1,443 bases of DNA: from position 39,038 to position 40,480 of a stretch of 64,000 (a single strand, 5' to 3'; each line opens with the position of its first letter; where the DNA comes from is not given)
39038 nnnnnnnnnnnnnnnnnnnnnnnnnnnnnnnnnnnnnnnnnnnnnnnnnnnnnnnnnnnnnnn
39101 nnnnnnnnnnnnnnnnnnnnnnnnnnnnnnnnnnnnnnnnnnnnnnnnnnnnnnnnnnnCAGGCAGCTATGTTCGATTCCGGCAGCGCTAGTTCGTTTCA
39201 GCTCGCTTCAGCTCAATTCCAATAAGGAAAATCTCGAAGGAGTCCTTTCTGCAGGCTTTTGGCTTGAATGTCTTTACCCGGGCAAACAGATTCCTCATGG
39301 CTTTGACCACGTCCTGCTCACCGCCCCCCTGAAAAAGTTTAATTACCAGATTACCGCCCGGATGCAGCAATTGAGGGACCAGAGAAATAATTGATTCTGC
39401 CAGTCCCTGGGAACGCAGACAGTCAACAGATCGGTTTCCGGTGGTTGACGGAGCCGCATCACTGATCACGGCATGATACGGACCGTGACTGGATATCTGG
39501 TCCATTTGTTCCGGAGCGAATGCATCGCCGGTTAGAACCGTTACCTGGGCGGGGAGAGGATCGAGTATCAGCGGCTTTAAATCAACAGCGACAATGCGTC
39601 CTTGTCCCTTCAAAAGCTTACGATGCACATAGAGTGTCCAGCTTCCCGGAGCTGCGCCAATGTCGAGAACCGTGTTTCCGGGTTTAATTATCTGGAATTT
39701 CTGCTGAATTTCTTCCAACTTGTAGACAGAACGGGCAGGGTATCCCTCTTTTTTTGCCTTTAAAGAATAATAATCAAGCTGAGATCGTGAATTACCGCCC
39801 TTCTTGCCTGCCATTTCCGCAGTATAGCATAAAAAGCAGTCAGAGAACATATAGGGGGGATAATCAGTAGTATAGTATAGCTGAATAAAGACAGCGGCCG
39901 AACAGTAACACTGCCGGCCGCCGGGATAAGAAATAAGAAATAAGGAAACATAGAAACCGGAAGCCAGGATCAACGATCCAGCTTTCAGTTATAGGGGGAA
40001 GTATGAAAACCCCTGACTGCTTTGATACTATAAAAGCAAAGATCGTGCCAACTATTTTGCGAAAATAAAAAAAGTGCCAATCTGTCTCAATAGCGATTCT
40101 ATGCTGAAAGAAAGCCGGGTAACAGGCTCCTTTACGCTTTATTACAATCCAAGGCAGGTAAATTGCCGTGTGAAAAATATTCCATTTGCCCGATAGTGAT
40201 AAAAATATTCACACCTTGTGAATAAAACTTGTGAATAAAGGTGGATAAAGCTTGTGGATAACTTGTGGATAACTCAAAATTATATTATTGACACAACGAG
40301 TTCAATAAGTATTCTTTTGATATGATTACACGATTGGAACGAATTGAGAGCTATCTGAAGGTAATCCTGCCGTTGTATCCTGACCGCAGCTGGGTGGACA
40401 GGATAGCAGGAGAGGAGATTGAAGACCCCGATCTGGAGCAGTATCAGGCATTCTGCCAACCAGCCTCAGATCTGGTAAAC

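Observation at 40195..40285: Five co-oriented DnaA boxes between rlmE and a polyprenyl synthase gene, away from any dnaA/dnaN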

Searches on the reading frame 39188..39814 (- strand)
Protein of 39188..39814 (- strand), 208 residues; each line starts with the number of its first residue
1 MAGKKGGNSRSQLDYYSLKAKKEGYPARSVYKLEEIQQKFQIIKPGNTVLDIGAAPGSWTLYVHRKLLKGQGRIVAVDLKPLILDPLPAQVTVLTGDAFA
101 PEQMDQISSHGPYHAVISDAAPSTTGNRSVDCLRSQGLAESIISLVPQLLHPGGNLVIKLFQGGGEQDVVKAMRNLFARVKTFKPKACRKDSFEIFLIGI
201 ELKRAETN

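Call 36: search_protein_families(library=ncbifam, proteins=[window:39188-39814:-], max_evalue=0.00001)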
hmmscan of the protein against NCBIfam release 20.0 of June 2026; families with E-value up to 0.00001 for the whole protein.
window:39188-39814:- (208 aa): 2 families
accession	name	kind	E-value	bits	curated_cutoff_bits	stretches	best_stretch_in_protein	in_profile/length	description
TIGR00438.1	rrmJ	equivalog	4.7e-50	169.7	300.15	1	14-199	1-185/188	23S rRNA (uridine(2552)-2'-O)-methyltransferase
NF008390.0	PRK11188.1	equivalog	3.3e-40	138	269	1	14-201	20-206/209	23S rRNA (uridine(2552)-2'-O)-methyltransferase RlmE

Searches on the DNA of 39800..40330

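Call 53: search_rna_families(source=window, start=39800, end=40330, threshold=evalue, max_evalue=10)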
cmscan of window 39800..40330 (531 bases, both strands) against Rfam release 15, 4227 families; matches with E-value up to 10: 1.
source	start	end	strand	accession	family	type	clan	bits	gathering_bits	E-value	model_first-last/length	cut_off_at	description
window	39982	40109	-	RF00067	SNORD15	Gene; snRNA; snoRNA; CD-box;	CL00045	13.8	75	1.3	1-146/146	no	Small nucleolar RNA SNORD15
